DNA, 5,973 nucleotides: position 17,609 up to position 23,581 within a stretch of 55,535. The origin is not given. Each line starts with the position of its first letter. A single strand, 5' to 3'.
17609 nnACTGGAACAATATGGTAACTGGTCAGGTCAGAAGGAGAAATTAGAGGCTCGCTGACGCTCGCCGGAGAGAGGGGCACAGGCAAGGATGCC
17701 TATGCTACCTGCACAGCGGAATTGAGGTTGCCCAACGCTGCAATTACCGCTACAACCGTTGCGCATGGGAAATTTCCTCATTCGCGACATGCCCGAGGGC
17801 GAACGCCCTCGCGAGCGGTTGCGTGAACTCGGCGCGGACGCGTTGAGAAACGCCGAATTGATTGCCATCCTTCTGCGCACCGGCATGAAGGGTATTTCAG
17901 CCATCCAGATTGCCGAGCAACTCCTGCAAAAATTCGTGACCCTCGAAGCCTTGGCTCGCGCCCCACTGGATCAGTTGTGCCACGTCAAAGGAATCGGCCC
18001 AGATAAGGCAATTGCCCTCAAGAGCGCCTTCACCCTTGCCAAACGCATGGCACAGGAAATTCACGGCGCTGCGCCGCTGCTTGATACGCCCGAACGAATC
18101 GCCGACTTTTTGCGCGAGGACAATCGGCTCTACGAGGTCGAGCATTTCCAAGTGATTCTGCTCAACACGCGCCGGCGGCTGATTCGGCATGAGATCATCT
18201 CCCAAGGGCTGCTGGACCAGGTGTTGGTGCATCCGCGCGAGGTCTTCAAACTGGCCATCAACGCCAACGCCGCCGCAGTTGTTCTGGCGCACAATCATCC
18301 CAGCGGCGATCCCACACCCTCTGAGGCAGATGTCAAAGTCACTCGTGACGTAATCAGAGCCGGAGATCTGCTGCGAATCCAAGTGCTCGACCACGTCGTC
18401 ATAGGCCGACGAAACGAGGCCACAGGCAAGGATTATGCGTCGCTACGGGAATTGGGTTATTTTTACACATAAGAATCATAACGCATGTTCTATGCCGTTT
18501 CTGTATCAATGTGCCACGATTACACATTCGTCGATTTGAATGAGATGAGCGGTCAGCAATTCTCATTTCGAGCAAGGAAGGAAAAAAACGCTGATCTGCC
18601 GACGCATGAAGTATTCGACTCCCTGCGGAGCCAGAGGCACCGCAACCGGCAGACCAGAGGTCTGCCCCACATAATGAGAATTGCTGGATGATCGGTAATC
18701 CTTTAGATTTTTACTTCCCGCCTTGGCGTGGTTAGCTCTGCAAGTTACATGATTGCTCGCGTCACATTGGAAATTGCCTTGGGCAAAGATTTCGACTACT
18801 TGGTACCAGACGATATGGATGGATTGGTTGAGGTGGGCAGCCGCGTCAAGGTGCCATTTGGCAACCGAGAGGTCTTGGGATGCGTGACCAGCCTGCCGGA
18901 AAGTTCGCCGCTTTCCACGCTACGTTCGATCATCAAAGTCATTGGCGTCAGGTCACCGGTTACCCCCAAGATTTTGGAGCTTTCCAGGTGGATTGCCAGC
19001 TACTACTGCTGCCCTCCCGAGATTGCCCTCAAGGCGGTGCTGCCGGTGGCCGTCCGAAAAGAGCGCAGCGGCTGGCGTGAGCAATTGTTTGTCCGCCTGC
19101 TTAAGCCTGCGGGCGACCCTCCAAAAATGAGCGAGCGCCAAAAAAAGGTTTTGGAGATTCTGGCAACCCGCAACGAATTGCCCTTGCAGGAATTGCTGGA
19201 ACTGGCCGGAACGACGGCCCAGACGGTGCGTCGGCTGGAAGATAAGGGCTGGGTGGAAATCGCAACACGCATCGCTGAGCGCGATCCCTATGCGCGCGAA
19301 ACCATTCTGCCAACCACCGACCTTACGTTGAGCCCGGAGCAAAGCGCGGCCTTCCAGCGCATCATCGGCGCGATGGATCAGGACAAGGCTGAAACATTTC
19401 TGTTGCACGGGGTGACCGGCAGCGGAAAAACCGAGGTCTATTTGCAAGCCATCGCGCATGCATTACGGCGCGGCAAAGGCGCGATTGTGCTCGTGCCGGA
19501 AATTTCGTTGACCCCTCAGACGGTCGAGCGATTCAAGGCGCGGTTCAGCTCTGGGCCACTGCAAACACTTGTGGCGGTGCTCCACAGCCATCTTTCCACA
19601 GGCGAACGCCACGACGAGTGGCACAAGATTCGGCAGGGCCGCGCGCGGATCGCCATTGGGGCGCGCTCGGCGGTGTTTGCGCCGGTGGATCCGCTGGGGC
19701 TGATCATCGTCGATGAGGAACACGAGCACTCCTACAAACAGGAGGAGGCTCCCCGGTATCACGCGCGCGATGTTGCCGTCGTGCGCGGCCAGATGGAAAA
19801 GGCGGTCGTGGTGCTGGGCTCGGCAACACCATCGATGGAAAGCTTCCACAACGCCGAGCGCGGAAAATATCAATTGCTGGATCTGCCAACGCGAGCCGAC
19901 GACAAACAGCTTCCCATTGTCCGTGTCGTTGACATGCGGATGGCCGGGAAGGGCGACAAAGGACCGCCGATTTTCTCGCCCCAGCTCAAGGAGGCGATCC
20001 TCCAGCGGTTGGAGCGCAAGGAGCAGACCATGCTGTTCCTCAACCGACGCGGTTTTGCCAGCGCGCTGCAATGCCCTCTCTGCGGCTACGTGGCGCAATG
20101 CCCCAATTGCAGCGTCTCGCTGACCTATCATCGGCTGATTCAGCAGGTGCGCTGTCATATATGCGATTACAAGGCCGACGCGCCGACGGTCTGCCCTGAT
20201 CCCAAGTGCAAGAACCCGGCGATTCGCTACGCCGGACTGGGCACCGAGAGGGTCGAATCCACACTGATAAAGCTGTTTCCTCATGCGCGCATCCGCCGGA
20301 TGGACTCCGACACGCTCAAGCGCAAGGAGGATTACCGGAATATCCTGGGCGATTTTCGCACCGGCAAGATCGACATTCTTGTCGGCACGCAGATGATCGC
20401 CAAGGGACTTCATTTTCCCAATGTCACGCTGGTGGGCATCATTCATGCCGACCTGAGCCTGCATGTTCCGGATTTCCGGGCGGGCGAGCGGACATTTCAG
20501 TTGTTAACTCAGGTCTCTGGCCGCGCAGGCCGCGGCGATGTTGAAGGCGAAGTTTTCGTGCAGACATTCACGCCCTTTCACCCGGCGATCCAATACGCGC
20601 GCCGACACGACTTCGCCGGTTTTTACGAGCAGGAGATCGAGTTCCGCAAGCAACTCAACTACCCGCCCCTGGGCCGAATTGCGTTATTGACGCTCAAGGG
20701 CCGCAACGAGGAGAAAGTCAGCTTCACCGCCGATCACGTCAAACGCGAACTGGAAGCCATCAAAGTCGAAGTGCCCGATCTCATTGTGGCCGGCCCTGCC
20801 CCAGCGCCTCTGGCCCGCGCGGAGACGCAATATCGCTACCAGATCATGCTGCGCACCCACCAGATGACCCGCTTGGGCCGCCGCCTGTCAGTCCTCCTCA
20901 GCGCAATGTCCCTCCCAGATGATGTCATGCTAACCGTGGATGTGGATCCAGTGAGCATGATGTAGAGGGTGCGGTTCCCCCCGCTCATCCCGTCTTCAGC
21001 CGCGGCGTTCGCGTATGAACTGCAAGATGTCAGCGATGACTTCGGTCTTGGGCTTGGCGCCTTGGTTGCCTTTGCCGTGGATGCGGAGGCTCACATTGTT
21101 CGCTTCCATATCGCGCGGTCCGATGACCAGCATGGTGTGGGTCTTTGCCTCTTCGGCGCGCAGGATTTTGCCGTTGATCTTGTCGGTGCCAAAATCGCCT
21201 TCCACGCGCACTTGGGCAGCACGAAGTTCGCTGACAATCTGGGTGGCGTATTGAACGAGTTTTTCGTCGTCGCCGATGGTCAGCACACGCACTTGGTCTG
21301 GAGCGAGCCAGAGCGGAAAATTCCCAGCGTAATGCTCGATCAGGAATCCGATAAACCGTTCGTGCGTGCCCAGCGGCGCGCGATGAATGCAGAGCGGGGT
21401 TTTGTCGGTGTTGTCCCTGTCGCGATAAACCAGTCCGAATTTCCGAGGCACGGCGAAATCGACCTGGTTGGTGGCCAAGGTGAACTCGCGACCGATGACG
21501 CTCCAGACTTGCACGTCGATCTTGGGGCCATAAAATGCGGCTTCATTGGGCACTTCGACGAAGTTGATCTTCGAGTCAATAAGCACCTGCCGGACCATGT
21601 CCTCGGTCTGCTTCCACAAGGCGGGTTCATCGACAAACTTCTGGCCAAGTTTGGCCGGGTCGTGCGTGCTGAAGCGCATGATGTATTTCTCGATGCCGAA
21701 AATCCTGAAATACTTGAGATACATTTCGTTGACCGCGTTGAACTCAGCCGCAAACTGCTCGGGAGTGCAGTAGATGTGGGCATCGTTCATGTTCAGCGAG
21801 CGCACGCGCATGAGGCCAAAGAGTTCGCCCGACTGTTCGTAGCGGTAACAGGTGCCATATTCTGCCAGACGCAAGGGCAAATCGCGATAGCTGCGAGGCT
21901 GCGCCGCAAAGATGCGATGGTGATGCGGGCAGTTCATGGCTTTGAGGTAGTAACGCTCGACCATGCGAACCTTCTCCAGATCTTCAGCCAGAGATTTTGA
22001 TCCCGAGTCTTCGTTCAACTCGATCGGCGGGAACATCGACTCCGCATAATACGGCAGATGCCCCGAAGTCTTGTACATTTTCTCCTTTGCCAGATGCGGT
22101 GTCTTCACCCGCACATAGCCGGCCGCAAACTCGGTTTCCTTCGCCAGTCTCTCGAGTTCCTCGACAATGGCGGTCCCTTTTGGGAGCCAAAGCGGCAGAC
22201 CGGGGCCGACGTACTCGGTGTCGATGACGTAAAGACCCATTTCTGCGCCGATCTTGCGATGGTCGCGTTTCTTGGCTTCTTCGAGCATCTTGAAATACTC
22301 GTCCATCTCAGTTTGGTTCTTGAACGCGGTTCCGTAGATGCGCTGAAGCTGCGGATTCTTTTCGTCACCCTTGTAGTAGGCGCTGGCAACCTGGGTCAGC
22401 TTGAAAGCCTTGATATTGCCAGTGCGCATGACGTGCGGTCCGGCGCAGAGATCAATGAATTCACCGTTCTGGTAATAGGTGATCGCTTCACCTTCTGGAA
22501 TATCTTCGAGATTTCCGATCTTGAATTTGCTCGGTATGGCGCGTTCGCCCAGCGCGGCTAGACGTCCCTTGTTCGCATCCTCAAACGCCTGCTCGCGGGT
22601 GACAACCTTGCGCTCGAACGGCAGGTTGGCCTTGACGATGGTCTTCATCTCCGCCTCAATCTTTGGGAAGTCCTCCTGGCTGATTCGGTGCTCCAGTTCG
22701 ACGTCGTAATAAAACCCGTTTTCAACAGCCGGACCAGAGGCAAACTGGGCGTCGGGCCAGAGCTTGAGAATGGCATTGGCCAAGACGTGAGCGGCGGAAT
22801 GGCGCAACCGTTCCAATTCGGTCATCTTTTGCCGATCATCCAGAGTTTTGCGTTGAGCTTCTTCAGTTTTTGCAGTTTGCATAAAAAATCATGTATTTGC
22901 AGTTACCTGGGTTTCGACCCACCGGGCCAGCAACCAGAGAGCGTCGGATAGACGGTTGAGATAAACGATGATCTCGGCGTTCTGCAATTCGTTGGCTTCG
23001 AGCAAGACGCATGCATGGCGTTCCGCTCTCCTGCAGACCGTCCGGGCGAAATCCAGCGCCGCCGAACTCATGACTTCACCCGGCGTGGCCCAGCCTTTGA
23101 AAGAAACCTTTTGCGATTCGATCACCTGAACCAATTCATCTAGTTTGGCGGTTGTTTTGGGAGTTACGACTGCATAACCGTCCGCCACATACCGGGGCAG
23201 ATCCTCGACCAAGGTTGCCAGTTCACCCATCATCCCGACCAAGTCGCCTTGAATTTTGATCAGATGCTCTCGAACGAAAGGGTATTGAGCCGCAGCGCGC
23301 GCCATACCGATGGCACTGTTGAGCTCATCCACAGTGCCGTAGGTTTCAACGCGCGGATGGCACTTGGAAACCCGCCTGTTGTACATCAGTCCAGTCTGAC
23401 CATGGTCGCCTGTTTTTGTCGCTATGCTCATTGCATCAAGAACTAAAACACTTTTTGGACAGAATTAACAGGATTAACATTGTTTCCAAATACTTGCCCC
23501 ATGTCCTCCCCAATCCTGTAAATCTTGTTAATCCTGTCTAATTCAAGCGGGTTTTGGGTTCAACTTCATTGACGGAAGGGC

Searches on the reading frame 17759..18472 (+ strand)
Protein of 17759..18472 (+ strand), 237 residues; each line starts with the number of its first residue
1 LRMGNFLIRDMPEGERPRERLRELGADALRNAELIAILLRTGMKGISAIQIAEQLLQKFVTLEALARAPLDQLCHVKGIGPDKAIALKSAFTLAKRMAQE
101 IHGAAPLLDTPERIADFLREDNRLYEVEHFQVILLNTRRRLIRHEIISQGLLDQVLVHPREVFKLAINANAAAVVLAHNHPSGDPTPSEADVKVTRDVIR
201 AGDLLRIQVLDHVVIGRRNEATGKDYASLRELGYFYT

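Call 80: search_protein_families(library=pfam, proteins=[window:17759-18472:+], max_evalue=0.00001)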
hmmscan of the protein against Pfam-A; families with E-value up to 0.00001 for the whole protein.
window:17759-18472:+ (237 aa): 4 families
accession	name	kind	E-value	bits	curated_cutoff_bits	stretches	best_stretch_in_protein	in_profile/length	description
PF04002.20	RadC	-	3.9e-40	137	22.1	1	109-232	2-119/121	RadC-like JAB domain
PF20582.4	UPF0758_N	-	4.1e-27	94.5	27.1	1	8-85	1-77/77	UPF0758 N-terminal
PF12826.13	HHH_2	-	1.8e-06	28.4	27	1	51-92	15-56/64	Helix-hairpin-helix motif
PF14520.12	HHH_5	-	9.2e-06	26.5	27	0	50-89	13-53/57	Helix-hairpin-helix domain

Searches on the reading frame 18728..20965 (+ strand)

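Call 80: search_protein_families(library=pfam, proteins=[window:18728-20965:+], max_evalue=0.00001)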
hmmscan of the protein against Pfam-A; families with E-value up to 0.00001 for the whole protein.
window:18728-20965:+ (745 aa): 6 families
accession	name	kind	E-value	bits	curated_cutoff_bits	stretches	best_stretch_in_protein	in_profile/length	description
PF17764.6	PriA_3primeBD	-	1.3e-23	83.1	22.7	1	11-106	1-96/96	3'DNA-binding domain (3'BD)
PF00270.35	DEAD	-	4e-20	72.7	26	1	203-371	2-162/167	DEAD/DEAH box helicase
PF18074.6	PriA_C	-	9.5e-17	62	26.9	1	647-741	1-95/95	Primosomal protein N C-terminal domain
PF04851.21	ResIII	-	5.3e-16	59.4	22.5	1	199-369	2-163/164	Type III restriction enzyme, res subunit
PF00271.37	Helicase_C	-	2.9e-12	47.2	23.5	1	516-602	37-108/110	Helicase conserved C-terminal domain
PF18319.7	Zn_ribbon_PriA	-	2e-09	37.7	26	1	458-482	1-25/27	PriA DNA helicase Cys-rich region (CRR) domain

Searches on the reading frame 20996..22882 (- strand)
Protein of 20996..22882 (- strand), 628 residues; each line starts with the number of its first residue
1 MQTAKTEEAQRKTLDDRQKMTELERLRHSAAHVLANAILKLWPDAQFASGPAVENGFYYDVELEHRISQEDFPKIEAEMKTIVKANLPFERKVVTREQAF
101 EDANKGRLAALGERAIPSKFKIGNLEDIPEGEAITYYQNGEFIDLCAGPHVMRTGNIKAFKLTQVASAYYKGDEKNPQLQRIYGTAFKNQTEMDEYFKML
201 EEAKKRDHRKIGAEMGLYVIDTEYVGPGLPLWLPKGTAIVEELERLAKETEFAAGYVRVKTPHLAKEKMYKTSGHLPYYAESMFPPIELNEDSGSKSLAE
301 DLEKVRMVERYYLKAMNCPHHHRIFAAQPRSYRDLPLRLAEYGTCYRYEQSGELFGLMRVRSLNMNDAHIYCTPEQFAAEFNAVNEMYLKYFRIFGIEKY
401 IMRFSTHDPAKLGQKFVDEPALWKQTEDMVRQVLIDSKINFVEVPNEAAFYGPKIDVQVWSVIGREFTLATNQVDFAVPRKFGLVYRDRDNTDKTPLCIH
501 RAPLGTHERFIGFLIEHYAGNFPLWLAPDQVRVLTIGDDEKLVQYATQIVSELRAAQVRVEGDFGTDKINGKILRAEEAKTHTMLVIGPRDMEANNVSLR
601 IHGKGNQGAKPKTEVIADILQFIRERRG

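Call 72: search_protein_families(library=pfam, proteins=[window:20996-22882:-], max_evalue=0.001)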
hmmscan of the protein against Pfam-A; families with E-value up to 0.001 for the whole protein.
window:20996-22882:- (628 aa): 3 families
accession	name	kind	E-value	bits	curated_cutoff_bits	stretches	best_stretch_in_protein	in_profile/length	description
PF00587.30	tRNA-synt_2b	-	6.8e-39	134.2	29.3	1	309-518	9-179/179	tRNA synthetase class II core domain (G, H, P, S and T)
PF07973.19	tRNA_SAD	-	6.7e-16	58.4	24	1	136-183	3-44/44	Threonyl and Alanyl tRNA synthetase second additional domain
PF03129.25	HGTP_anticodon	-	8.5e-15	55.1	21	1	530-619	1-91/94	Anticodon binding domain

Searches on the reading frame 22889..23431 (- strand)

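Call 72: search_protein_families(library=pfam, proteins=[window:22889-23431:-], max_evalue=0.001)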
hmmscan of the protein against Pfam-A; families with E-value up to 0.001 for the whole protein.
window:22889-23431:- (180 aa): 1 family
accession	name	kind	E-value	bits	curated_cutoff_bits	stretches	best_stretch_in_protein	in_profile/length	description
PF01923.23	Cob_adeno_trans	-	1.1e-46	159.4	24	1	3-172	1-171/171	Cobalamin adenosyltransferase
